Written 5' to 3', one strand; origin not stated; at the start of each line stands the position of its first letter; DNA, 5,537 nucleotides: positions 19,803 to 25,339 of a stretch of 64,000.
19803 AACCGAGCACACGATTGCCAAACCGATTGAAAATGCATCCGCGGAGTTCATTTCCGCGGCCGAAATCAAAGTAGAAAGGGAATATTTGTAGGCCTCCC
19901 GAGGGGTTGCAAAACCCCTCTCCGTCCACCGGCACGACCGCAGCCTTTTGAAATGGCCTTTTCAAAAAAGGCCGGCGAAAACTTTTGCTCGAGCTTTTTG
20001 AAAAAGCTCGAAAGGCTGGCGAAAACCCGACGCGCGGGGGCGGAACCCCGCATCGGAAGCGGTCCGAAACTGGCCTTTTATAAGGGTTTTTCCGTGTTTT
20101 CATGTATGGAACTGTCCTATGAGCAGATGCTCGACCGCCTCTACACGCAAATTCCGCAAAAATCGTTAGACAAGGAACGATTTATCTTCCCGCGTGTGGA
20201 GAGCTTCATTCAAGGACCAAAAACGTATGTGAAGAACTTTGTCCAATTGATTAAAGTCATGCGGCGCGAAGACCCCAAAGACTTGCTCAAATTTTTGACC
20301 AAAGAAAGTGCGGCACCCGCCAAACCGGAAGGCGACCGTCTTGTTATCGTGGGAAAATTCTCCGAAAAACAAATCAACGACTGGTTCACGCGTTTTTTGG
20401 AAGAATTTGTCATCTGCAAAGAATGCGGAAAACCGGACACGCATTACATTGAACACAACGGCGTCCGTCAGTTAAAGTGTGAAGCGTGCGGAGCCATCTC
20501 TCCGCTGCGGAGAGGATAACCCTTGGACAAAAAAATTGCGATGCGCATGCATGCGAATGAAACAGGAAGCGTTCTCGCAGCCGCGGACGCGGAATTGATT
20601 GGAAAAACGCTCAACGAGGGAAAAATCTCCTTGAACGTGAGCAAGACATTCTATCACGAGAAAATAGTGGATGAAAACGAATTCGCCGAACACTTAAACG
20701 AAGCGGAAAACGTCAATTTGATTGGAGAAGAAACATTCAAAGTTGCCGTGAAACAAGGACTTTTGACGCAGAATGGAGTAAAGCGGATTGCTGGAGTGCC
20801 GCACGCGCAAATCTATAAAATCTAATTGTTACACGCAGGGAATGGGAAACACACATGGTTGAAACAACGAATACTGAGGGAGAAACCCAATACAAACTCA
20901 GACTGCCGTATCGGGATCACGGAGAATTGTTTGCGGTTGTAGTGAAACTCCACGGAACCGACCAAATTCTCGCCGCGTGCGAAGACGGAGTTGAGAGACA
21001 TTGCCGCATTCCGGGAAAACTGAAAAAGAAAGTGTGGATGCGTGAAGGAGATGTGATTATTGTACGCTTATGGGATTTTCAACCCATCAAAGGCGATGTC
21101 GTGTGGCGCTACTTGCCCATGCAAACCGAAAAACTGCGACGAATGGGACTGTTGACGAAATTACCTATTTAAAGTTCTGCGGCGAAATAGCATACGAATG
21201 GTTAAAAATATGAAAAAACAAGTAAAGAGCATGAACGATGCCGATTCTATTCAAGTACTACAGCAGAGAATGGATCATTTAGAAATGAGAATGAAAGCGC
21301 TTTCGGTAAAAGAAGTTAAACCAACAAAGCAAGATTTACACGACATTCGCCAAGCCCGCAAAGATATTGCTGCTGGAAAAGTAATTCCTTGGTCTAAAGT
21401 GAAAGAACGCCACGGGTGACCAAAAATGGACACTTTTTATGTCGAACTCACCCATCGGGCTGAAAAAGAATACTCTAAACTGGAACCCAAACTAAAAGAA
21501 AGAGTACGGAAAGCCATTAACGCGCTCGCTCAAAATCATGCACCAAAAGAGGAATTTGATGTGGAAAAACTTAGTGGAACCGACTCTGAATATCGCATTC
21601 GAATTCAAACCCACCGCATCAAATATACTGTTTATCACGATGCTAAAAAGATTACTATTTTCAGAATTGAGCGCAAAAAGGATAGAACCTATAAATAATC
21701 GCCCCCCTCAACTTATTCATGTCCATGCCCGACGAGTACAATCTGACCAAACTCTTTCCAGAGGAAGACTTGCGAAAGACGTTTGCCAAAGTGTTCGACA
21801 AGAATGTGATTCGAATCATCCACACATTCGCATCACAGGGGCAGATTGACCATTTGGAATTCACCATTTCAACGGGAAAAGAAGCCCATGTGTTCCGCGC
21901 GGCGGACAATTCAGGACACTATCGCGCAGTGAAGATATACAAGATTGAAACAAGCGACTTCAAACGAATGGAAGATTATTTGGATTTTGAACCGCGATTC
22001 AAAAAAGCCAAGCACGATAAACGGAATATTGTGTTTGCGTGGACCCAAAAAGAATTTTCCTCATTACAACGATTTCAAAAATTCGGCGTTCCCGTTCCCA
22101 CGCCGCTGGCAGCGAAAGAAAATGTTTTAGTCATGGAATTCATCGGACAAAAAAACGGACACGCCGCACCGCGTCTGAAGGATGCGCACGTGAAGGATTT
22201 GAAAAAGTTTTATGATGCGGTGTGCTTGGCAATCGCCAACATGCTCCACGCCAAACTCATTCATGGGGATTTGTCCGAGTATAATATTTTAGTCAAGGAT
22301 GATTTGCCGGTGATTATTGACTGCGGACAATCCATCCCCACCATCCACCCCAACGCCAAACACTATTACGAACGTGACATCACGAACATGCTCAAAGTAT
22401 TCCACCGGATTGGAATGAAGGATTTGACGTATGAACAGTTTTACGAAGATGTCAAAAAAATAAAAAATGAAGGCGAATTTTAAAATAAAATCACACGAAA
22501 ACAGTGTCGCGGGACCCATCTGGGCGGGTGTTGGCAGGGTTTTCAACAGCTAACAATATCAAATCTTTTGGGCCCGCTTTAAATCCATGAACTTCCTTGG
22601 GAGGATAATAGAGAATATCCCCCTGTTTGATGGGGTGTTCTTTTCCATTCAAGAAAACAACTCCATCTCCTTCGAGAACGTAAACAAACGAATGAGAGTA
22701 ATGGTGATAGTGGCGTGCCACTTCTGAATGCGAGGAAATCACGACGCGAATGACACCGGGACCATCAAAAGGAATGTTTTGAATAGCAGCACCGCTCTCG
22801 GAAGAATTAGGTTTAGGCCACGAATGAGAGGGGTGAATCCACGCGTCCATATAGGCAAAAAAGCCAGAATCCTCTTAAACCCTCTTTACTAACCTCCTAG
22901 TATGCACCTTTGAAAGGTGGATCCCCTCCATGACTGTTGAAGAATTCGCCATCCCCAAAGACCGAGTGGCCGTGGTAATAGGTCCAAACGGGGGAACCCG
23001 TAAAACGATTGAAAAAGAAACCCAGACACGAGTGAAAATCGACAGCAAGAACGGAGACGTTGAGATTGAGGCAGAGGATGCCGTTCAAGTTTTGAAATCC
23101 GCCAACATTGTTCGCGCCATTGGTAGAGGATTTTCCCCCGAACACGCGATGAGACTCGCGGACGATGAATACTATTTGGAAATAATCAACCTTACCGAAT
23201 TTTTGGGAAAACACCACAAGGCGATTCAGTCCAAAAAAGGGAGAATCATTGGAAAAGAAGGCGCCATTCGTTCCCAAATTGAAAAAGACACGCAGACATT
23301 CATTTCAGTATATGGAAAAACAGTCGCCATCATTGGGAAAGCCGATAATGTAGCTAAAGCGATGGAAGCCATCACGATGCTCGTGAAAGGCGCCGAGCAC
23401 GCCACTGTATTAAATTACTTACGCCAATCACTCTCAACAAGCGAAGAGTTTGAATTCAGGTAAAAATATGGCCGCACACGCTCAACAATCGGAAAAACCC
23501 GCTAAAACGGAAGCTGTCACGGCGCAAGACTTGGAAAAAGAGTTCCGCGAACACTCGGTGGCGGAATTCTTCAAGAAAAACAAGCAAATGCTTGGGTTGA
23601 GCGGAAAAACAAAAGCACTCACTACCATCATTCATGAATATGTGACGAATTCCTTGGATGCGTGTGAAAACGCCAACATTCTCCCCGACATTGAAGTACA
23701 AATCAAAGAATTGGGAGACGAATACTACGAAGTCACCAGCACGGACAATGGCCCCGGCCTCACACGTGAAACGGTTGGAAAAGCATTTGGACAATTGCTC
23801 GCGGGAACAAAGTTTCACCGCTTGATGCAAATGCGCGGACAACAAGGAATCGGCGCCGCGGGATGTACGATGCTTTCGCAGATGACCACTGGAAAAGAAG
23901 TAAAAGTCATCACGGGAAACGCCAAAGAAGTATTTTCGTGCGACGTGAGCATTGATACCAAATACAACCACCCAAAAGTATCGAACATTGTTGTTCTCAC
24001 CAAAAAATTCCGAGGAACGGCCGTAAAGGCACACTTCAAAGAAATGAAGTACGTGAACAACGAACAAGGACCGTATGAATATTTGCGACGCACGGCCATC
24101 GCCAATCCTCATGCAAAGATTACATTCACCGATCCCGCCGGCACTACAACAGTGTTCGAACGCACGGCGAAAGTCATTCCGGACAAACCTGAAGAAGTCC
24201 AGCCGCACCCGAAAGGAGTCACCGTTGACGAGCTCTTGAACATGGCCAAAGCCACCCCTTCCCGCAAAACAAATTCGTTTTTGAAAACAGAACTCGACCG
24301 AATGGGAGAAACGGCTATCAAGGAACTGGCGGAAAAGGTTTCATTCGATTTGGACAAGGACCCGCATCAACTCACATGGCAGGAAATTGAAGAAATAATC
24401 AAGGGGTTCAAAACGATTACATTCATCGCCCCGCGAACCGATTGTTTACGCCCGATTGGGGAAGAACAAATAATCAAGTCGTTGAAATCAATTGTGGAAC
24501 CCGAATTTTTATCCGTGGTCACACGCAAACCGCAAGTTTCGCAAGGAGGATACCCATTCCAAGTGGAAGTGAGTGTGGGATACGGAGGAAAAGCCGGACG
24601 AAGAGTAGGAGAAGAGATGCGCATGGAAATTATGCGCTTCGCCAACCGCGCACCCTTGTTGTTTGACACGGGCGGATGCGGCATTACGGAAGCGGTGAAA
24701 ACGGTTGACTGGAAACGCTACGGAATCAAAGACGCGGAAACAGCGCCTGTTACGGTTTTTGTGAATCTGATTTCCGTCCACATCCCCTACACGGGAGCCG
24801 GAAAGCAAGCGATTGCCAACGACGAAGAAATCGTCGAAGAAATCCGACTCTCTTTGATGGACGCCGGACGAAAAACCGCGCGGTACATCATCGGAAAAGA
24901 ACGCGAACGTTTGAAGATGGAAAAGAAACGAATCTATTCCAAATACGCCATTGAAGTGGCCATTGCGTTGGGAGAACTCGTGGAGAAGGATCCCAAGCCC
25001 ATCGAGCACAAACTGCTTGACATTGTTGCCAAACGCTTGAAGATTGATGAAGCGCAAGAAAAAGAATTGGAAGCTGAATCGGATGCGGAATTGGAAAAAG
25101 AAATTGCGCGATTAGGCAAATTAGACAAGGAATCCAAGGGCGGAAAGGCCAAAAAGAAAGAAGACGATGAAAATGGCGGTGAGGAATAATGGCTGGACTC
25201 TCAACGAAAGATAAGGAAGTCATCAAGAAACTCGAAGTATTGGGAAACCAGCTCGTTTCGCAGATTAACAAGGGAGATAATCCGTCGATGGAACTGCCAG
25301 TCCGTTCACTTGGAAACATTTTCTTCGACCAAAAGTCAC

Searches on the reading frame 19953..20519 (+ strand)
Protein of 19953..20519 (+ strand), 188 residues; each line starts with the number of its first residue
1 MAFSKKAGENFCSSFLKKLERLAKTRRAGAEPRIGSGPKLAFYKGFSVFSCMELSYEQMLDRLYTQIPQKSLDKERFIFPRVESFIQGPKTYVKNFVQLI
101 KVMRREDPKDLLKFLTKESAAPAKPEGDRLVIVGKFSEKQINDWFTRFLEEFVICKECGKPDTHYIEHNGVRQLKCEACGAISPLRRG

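Call 13: search_protein_families(library=pfam, proteins=[window:19953-20519:+])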
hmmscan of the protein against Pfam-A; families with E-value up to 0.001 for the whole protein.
window:19953-20519:+ (188 aa): 1 family
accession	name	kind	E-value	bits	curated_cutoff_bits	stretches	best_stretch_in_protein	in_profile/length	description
PF01873.23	eIF-5_eIF-2B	-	2.5e-27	95.5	27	1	72-181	6-116/117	Domain found in IF2B/IF5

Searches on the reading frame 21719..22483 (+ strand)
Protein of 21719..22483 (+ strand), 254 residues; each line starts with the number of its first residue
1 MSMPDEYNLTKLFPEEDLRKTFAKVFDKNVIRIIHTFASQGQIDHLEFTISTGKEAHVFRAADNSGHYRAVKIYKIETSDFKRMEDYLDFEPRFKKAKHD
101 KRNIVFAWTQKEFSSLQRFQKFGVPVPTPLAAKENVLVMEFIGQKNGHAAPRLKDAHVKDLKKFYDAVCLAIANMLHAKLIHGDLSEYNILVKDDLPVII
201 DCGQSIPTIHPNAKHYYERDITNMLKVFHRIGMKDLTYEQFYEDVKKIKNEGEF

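Call 83: search_protein_families(library=pfam, proteins=[window:21719-22483:+])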
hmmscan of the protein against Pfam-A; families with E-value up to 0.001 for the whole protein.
window:21719-22483:+ (254 aa): 5 families
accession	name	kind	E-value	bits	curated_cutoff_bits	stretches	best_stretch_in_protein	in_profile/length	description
PF01163.29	RIO1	-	1.5e-56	191.4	22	1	58-240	2-186/187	RIO domain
PF03109.22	ABC1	-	2.2e-07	30.7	22.9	1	115-221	123-229/244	ABC1 atypical kinase-like domain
PF06293.20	Kdo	-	8.1e-06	25.9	21.3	0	162-242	121-204/207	Lipopolysaccharide kinase (Kdo/WaaP) family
PF01636.29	APH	-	5.4e-05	23.5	23.2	0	144-204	134-196/239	Phosphotransferase enzyme family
PF00069.31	Pkinase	-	0.00044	20.2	31.7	1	50-205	7-145/263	Protein kinase domain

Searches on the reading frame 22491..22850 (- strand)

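Call 83: search_protein_families(library=pfam, proteins=[window:22491-22850:-])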
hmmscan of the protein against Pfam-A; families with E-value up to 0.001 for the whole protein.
window:22491-22850:- (119 aa): 5 families
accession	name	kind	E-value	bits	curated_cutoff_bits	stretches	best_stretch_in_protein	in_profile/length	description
PF07883.17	Cupin_2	-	1.1e-13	51.1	27.2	1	40-102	7-69/70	Cupin domain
PF02311.25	AraC_binding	-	2.7e-10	40.5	21.1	1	43-95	15-66/135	AraC-like ligand binding domain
PF00190.28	Cupin_1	-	8.5e-05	22.6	22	1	33-106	35-117/151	Cupin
PF06339.18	Ectoine_synth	-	0.00014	22.5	27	1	36-106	40-110/127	Ectoine synthase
PF05899.18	Cupin_3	-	0.00043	20.3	23.5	1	53-86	26-60/74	EutQ-like cupin domain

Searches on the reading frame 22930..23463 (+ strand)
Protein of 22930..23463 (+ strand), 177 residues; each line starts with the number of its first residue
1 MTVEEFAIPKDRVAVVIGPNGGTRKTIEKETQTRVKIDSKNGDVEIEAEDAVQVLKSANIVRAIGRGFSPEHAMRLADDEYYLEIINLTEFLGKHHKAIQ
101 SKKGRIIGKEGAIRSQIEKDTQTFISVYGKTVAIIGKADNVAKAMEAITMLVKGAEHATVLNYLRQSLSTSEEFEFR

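Call 83: search_protein_families(library=pfam, proteins=[window:22930-23463:+])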
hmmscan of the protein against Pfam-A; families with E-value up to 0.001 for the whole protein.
window:22930-23463:+ (177 aa): 5 families
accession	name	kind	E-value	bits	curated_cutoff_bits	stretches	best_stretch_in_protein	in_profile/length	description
PF00013.35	KH_1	-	3e-16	59.4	21.5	2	4-54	2-50/66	KH domain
PF21800.4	KH_KRR1_2nd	-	5.2e-11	42.8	27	1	83-150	3-69/91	KRR1 small subunit processome component, second KH domain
PF22675.2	KH-I_KHDC4-BBP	-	3.1e-07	30.6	30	0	13-40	8-35/76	KHDC4/BBP-like, KH-domain type I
PF22891.2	KH_PNO1_2nd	-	5.9e-07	30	27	1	99-167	18-86/90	Eukaryotic type KH-domain (KH-domain type I) (327.11.2)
PF07650.23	KH_2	-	0.00085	19.5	22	0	101-134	34-68/78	KH domain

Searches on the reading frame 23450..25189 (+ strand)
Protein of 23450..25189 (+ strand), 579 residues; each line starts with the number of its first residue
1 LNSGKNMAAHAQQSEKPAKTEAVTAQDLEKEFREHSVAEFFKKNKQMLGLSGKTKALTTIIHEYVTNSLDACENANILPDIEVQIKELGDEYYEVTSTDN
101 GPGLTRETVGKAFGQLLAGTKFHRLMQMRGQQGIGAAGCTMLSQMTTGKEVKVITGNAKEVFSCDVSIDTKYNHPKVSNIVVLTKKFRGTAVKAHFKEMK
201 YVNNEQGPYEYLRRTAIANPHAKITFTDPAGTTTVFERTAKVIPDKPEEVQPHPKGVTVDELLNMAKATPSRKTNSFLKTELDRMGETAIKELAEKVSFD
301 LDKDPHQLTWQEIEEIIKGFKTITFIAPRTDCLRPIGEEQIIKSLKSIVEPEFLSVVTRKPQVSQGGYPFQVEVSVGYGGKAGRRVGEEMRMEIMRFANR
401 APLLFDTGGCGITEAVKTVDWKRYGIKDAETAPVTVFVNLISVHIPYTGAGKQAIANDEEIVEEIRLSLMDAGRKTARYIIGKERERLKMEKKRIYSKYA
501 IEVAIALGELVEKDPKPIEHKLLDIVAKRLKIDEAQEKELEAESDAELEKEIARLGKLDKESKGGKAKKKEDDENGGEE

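Call 57: search_protein_families(library=pfam, proteins=[window:23450-25189:+])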
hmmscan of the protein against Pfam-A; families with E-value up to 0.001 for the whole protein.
window:23450-25189:+ (579 aa): 3 families
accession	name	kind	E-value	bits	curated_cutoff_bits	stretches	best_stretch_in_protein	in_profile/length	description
PF09239.17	Topo-VIb_trans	-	5.1e-54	182.8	24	1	328-491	1-158/159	Topoisomerase VI B subunit, transducer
PF02518.31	HATPase_c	-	1.3e-08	35.7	26.4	1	53-153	2-93/111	Histidine kinase-, DNA gyrase B-, and HSP90-like ATPase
PF13589.12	HATPase_c_3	-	3.2e-06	27.6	25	1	59-146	5-89/137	Histidine kinase-, DNA gyrase B-, and HSP90-like ATPase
